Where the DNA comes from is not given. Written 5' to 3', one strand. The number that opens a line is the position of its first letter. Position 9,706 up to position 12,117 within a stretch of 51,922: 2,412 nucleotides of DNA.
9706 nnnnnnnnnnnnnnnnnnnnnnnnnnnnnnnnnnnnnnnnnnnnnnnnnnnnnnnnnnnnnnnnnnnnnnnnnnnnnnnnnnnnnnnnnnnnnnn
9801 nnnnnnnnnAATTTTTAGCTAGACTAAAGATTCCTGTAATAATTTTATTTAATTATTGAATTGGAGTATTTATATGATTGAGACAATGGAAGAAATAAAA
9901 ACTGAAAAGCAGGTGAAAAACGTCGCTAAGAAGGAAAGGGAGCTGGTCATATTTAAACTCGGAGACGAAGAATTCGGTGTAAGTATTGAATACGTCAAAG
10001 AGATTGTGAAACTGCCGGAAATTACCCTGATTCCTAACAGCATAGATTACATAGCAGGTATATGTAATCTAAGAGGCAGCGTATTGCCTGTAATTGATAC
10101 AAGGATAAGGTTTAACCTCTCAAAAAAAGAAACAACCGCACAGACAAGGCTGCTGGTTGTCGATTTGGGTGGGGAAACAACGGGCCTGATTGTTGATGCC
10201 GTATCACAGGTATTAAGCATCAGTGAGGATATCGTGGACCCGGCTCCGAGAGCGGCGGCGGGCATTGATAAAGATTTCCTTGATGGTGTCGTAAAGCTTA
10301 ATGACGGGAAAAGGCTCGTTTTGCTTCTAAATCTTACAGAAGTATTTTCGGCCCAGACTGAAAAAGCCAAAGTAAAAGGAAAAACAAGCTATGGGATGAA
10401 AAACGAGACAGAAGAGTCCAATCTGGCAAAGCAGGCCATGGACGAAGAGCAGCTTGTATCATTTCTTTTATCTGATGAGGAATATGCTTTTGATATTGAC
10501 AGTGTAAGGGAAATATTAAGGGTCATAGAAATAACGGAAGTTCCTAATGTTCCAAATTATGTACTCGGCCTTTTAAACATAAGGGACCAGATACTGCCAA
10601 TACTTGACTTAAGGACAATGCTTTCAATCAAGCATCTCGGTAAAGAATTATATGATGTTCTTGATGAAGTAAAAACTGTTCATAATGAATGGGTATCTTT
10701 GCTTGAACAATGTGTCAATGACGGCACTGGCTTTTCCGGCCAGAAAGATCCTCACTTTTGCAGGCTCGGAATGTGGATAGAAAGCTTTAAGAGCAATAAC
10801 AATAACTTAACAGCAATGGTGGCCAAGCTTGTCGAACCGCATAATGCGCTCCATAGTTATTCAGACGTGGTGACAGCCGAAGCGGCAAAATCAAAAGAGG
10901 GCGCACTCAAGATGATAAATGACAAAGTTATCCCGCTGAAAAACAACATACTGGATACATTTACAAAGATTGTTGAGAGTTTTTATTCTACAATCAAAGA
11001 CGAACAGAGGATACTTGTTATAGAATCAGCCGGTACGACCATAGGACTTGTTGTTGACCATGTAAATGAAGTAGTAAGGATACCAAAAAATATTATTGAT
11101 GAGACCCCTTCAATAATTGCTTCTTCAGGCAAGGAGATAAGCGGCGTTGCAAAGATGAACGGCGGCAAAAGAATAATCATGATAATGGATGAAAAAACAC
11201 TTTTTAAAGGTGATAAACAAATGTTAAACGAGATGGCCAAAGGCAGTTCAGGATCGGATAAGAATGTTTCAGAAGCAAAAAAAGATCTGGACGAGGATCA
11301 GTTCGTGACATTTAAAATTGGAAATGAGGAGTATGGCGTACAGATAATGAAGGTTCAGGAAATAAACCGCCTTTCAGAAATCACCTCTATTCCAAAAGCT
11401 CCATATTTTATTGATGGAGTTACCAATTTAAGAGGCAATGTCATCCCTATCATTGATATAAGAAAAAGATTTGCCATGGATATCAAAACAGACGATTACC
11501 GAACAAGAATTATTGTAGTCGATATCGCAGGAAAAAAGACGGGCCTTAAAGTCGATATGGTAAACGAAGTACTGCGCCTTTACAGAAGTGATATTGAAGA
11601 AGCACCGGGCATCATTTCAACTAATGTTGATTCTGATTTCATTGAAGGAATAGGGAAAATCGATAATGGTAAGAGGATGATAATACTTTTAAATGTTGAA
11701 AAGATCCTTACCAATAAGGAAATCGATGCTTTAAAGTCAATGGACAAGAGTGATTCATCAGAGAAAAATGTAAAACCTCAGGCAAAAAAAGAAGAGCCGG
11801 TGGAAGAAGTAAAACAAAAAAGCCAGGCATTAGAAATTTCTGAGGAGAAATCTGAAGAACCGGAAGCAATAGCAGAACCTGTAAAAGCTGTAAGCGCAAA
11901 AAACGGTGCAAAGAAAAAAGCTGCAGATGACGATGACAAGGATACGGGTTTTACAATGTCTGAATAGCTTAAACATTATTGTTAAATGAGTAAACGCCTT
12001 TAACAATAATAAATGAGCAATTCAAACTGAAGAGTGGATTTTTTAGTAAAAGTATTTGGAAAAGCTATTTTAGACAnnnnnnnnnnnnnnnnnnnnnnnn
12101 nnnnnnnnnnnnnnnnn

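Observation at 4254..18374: System-level view: a self-contained chemosensory pathway apparently built for a membrane-free array with sensing on the scaffold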

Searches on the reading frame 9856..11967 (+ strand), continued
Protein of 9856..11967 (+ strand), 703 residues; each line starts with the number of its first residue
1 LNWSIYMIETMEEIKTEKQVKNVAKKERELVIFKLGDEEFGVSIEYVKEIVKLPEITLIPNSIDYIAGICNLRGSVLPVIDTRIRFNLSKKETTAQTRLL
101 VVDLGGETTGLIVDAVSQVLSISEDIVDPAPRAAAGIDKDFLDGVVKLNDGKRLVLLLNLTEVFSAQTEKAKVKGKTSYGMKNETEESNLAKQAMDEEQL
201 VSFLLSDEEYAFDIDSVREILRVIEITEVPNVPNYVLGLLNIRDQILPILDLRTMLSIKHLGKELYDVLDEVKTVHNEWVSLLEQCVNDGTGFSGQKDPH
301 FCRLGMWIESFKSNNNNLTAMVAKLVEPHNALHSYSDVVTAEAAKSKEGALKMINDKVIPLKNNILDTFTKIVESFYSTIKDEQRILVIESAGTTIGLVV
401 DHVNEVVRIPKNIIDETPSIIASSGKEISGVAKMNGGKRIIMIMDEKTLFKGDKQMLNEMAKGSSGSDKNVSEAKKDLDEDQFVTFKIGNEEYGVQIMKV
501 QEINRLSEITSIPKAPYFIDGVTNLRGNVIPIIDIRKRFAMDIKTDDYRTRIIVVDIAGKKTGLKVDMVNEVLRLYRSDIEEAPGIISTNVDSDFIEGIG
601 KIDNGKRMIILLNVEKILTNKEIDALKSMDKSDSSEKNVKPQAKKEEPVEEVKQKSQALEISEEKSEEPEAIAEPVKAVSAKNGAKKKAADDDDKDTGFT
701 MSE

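Call 65: search_dna_similar(query=window:9856-11967:+, collection=plasmids, mode=protein, max_rows=25, max_evalue=1e-20)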
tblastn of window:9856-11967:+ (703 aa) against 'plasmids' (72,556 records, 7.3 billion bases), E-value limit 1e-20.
Records with a match: 177; places in all: 189; records where one place covers at least 80% of the query: 0.
Best place of each record, by identity: <60% 177.
By first word of the organism name: Ralstonia 135; Escherichia 7; Salmonella 5; Agrobacterium 4; Cupriavidus 4; Caballeronia 3; Methylosinus 2; Proteus 2; Methylobacterium 1; Eleftheria 1; and 13 more.
By predicted mobility (MOB-suite, as given by PLSDB): mobilizable 114; non-mobilizable 57; conjugative 6.
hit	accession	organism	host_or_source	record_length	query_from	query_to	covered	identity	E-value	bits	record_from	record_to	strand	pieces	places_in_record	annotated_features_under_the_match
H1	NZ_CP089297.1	Methylobacterium currus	Solanum lycopersicum,single cell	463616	29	627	72%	33.5%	8e-37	300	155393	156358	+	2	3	chemotaxis protein CheW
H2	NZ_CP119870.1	Methylosinus trichosporium OB3b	Whole Organism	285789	1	638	60%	37.4%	4e-41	281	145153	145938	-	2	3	chemotaxis protein CheW | chemotaxis response regulator protein-glutamate methylesterase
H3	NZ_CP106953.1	Eleftheria terrae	soil sample,soil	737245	24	622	67%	32.9%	3e-33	267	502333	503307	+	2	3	chemotaxis protein CheW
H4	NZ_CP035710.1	Sphaerotilus sulfidivorans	cell culture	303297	29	636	57%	36.9%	3e-39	279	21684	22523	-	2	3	chemotaxis protein CheW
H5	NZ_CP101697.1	Photobacterium toruni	Paralichthys olivaceus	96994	22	630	52%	36.2%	3e-23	245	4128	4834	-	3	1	chemotaxis protein CheW | chemotaxis protein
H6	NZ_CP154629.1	Acetoanaerobium noterae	cell culture,Sludge of a digestion ...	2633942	9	631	45%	37.3%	8e-24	222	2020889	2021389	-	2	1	none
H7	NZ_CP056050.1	Agrobacterium vitis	Vitis vinifera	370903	195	629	62%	26.9%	9e-31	137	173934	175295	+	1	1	chemotaxis protein CheW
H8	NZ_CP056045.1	Agrobacterium vitis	Vitis vinifera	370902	195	629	62%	26.9%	9e-31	137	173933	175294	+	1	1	chemotaxis protein CheW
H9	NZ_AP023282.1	Agrobacterium vitis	Vitis vinifera,grapevine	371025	195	629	62%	26.9%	9e-31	137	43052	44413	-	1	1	chemotaxis protein CheW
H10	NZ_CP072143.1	Rhizobium sp. L51/94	Blueberry,cell culture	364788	199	635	62%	26.7%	7e-33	144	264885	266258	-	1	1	chemotaxis protein CheW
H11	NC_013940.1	Deferribacter desulfuricans SSM1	-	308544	20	636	43%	38.5%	7e-25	237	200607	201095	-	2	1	chemotaxis protein CheW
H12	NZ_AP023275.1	Agrobacterium vitis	Vitis vinifera,grapevine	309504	195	629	62%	26.5%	3e-28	129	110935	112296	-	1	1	chemotaxis protein CheW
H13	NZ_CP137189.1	Citrobacter freundii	Homo sapiens,urine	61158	10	629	43%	35.4%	1e-21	215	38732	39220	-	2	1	chemotaxis protein CheW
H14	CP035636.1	Enterobacter cloacae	Homo sapiens,blood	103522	10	629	43%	35.4%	1e-21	215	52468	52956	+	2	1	chemotaxis protein CheW | hypothetical protein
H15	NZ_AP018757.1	Phytobacter sp. MRY16-398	Homo sapiens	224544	10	629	43%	35.4%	1e-21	215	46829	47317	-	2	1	chemotaxis protein CheW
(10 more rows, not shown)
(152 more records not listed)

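Call 66: get_annotated_region(hit=H5, flank=9000)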
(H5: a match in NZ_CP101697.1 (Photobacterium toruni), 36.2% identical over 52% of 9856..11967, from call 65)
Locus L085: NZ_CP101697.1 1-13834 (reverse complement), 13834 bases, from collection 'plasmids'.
description: Photobacterium toruni strain WD2103 plasmid unnamed2, complete sequence
organism: Photobacterium toruni (NCBI taxid 1935446)
taxonomy: Bacteria; Pseudomonadota; Gammaproteobacteria; Vibrionales; Vibrionaceae; Photobacterium; Photobacterium toruni
host: -; source: Paralichthys olivaceus; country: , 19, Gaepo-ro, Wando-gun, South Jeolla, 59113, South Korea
typing (MOB-suite, as given by PLSDB): non-mobilizable; replicon rep_cluster_409
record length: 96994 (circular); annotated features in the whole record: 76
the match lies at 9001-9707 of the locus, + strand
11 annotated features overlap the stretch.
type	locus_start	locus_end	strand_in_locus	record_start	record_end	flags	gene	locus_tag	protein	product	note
CDS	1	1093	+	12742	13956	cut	-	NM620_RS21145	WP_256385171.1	AAA family ATPase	-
CDS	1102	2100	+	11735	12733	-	-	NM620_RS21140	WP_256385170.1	hypothetical protein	-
CDS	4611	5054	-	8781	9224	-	-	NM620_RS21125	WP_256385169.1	META domain-containing protein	-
CDS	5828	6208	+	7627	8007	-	-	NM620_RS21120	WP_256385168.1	chemotaxis response regulator CheY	GO:0006935 - chemotaxis [Evidence IEA]; GO:0000160 - phosphorelay signal transduction system [Evidence IEA]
CDS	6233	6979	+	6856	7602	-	-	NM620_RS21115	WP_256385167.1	protein phosphatase CheZ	-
CDS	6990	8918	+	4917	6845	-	-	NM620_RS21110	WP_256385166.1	chemotaxis protein CheA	GO:0006935 - chemotaxis [Evidence IEA]; GO:0007165 - signal transduction [Evidence IEA]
CDS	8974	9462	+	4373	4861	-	-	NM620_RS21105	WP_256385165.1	chemotaxis protein CheW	-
CDS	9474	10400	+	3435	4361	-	-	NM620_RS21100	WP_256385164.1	chemotaxis protein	GO:0006935 - chemotaxis [Evidence IEA]; GO:0000160 - phosphorelay signal transduction system [Evidence IEA]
CDS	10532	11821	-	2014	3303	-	-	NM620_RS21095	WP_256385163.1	hypothetical protein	-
CDS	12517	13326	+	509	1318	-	-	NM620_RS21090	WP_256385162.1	hypothetical protein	-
CDS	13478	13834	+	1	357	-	-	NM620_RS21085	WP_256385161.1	hypothetical protein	-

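Call 67: get_annotated_region(hit=H2, flank=9000)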
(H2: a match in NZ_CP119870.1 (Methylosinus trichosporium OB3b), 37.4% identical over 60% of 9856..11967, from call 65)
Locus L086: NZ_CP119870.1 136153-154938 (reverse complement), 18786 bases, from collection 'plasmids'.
description: Methylosinus trichosporium OB3b plasmid pOB3b_01, complete sequence
organism: Methylosinus trichosporium OB3b (NCBI taxid 595536)
taxonomy: Bacteria; Pseudomonadota; Alphaproteobacteria; Hyphomicrobiales; Methylocystaceae; Methylosinus; Methylosinus trichosporium; Methylosinus trichosporium OB3b
host: -; source: Whole Organism; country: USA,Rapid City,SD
typing (MOB-suite, as given by PLSDB): non-mobilizable
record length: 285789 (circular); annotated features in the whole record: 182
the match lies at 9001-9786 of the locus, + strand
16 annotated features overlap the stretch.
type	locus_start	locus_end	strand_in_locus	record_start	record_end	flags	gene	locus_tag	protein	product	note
CDS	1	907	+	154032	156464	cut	-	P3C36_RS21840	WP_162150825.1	TonB-dependent receptor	GO:0055085 - transmembrane transport [Evidence IEA]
CDS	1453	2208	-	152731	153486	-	-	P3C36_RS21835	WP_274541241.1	ATP-binding protein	-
CDS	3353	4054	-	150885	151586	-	-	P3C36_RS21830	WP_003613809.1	response regulator transcription factor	GO:0000160 - phosphorelay signal transduction system [Evidence IEA]; GO:0006355 - regulation of DNA-templated ...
CDS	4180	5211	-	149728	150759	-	-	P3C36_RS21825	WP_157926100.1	methyl-accepting chemotaxis protein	GO:0007165 - signal transduction [Evidence IEA]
CDS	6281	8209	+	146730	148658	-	-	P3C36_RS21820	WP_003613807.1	methyl-accepting chemotaxis protein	GO:0007165 - signal transduction [Evidence IEA]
CDS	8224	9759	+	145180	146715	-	-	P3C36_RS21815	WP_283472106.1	chemotaxis protein CheW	GO:0006935 - chemotaxis [Evidence IEA]; GO:0007165 - signal transduction [Evidence IEA]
CDS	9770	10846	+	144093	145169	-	-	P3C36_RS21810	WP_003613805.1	chemotaxis response regulator protein-glutamate methylesterase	GO:0006935 - chemotaxis [Evidence IEA]; GO:0018277 - protein deamination [Evidence IEA]; GO:0006482 - protein ...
CDS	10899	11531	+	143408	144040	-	-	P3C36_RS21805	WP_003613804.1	HEAT repeat domain-containing protein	-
CDS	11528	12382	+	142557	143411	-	-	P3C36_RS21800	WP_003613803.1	protein-glutamate O-methyltransferase CheR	GO:0032259 - methylation [Evidence IEA]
CDS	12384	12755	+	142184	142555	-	-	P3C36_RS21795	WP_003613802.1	response regulator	GO:0000160 - phosphorelay signal transduction system [Evidence IEA]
CDS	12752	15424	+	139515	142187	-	-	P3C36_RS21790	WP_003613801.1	chemotaxis protein CheA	GO:0006935 - chemotaxis [Evidence IEA]; GO:0007165 - signal transduction [Evidence IEA]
CDS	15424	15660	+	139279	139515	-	-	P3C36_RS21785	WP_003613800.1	hypothetical protein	-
CDS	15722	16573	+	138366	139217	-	-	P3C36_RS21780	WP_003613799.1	ParA family protein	-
CDS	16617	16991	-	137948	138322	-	-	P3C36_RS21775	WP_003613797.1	response regulator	GO:0000160 - phosphorelay signal transduction system [Evidence IEA]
CDS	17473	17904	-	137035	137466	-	-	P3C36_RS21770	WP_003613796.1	hypothetical protein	-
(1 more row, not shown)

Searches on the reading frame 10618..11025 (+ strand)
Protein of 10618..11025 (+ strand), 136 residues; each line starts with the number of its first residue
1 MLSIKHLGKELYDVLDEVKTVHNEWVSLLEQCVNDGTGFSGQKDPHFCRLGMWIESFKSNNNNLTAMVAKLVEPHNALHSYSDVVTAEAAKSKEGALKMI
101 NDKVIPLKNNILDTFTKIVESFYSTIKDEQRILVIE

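Call 39: search_solved_structures(query=window:10618-11025:+, max_evalue=10, show_alignments=2)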
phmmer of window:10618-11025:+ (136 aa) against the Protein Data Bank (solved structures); distinct sequences matched with E-value up to 10: 4.
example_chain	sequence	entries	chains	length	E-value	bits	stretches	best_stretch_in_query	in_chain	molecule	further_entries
6lnb_H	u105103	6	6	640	0.12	15.8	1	50-135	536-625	CRISPR-associated protein Cas8 | Cas8/5 | Cas8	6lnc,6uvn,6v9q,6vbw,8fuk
6pif_G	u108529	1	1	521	0.17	15.3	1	50-135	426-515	cas5_8 naturally occurring fusion protein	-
6pig_G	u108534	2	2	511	0.17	15.3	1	50-135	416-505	cas5_8 naturally occurring fusion protein from Vibrio cholerae transposon Tn6677 | cas5_8 naturally occurring fusion protein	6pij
8d27_A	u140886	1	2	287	1.1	12.7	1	74-132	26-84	Arginase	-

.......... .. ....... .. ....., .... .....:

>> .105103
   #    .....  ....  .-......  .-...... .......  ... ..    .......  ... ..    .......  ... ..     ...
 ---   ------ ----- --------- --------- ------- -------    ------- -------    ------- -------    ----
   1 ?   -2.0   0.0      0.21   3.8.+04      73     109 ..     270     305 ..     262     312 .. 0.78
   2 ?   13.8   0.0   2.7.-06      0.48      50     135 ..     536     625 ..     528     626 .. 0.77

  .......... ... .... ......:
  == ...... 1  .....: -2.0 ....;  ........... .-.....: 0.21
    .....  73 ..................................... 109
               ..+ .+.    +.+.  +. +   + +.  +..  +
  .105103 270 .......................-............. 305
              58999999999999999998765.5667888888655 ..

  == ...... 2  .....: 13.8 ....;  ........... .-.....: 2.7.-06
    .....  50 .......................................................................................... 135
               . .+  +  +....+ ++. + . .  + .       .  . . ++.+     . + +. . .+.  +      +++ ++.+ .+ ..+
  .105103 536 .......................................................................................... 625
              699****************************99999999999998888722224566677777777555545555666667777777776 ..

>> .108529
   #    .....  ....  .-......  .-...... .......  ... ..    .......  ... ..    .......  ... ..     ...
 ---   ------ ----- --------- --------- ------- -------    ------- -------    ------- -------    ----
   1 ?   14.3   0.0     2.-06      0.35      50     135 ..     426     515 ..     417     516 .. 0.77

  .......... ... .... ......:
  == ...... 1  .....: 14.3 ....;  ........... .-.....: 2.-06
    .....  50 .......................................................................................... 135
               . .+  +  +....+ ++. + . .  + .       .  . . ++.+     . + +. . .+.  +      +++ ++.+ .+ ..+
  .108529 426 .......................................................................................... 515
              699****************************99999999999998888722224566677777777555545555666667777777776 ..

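Call 56: search_solved_structures(query=A3, max_evalue=10, show_alignments=3)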
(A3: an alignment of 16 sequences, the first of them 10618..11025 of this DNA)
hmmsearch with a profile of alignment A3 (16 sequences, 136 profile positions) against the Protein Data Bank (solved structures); distinct sequences matched with E-value up to 10: 33.
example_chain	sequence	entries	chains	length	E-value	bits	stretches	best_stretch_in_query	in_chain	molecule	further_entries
3t9o_A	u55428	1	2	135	2.7e-06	30.7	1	12-104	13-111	Diguanylate cyclase DgcZ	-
4h54_A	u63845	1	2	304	0.00083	22.6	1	12-103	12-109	Diguanylate cyclase YdeH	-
3g6b_A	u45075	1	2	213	0.023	17.9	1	8-133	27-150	Methyl-accepting chemotaxis protein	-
7wbn_A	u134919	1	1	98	0.045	17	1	9-87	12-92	RevCC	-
3g67_A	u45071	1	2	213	0.13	15.5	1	8-133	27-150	Methyl-accepting chemotaxis protein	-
7xsj_B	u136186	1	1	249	0.14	15.4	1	53-124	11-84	Syntaxin-1A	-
7udb_B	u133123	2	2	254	0.14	15.4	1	53-124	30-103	Syntaxin-1A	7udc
6ip1_B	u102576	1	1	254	0.15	15.3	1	53-124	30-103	Syntaxin-1A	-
8g2z_2F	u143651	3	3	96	0.15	15.3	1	57-83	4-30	CFAP182B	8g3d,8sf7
9ojz_G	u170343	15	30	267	0.19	15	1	53-124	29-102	Syntaxin-1A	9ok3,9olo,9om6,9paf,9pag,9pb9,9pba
4jeh_B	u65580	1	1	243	0.19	15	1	53-124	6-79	Syntaxin-1A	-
6mdm_I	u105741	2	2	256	0.2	14.9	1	53-124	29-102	Syntaxin-1A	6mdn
6h9l_A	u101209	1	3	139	0.2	14.9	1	59-126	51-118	Uncharacterized protein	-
4jeu_B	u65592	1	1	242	0.23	14.7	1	53-124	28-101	Syntaxin-1A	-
1ez3_A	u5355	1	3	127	0.25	14.6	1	53-124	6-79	SYNTAXIN-1A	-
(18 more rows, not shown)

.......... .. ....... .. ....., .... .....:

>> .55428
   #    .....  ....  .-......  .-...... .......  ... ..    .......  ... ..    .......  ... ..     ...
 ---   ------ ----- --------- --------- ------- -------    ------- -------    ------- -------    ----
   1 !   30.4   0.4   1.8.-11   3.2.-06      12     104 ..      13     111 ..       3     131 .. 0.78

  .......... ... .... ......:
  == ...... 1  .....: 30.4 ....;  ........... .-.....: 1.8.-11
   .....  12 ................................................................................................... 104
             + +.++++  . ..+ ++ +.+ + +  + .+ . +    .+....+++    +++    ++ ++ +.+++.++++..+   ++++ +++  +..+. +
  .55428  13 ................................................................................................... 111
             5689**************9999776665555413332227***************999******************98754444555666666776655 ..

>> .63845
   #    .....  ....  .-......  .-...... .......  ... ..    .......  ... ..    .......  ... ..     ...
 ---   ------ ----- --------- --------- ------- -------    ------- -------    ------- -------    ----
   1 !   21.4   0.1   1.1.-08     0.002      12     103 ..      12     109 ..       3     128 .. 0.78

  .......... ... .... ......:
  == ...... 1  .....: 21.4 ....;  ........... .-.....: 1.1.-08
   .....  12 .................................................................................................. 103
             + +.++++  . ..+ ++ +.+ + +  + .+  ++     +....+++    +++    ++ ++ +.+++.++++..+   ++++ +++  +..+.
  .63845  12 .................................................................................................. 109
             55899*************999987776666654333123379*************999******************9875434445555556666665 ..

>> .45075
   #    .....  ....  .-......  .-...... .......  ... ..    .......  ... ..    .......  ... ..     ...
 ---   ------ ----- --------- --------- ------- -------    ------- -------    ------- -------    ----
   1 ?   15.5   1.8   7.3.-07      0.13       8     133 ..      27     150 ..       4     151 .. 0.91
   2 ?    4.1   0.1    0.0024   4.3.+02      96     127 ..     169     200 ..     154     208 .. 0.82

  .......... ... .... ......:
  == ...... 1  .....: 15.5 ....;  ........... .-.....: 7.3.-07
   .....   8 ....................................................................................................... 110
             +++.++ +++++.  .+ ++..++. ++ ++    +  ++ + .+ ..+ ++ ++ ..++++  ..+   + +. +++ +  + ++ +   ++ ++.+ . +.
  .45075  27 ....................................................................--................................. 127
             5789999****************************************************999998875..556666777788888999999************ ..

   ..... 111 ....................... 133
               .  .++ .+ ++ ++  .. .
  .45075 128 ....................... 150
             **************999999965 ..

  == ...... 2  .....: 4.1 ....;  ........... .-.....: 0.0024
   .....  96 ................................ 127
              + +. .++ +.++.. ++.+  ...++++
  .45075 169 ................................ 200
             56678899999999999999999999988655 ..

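Call 57: search_protein_families(library=pfam, alignment_id=A3, max_evalue=0.01)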
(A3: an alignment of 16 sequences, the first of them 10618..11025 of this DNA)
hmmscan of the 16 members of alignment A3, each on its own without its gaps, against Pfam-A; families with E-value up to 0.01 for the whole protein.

A. member 1, window:10618-11025:+ (136 aa): 1 family
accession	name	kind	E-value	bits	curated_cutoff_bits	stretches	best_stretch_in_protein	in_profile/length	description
PF13682.11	CZB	-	1.4e-08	35.4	29.4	1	22-81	1-59/64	Chemoreceptor zinc-binding domain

B. families by the number of members that match (of 16 scanned): 6 families
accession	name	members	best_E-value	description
PF13682.11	CZB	16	9.7e-12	Chemoreceptor zinc-binding domain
PF09177.16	STX6_10_61_N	1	2.3e-05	Syntaxin 6/10/61, N-terminal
PF25101.1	Spectrin_7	1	0.00016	Animal spectrin repeats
PF00804.31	Syntaxin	1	0.0048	Syntaxin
PF11887.13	Mce4_CUP1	1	0.0066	Cholesterol uptake porter CUP1 of Mce4, putative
PF08810.16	KapB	1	0.0076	Kinase associated protein B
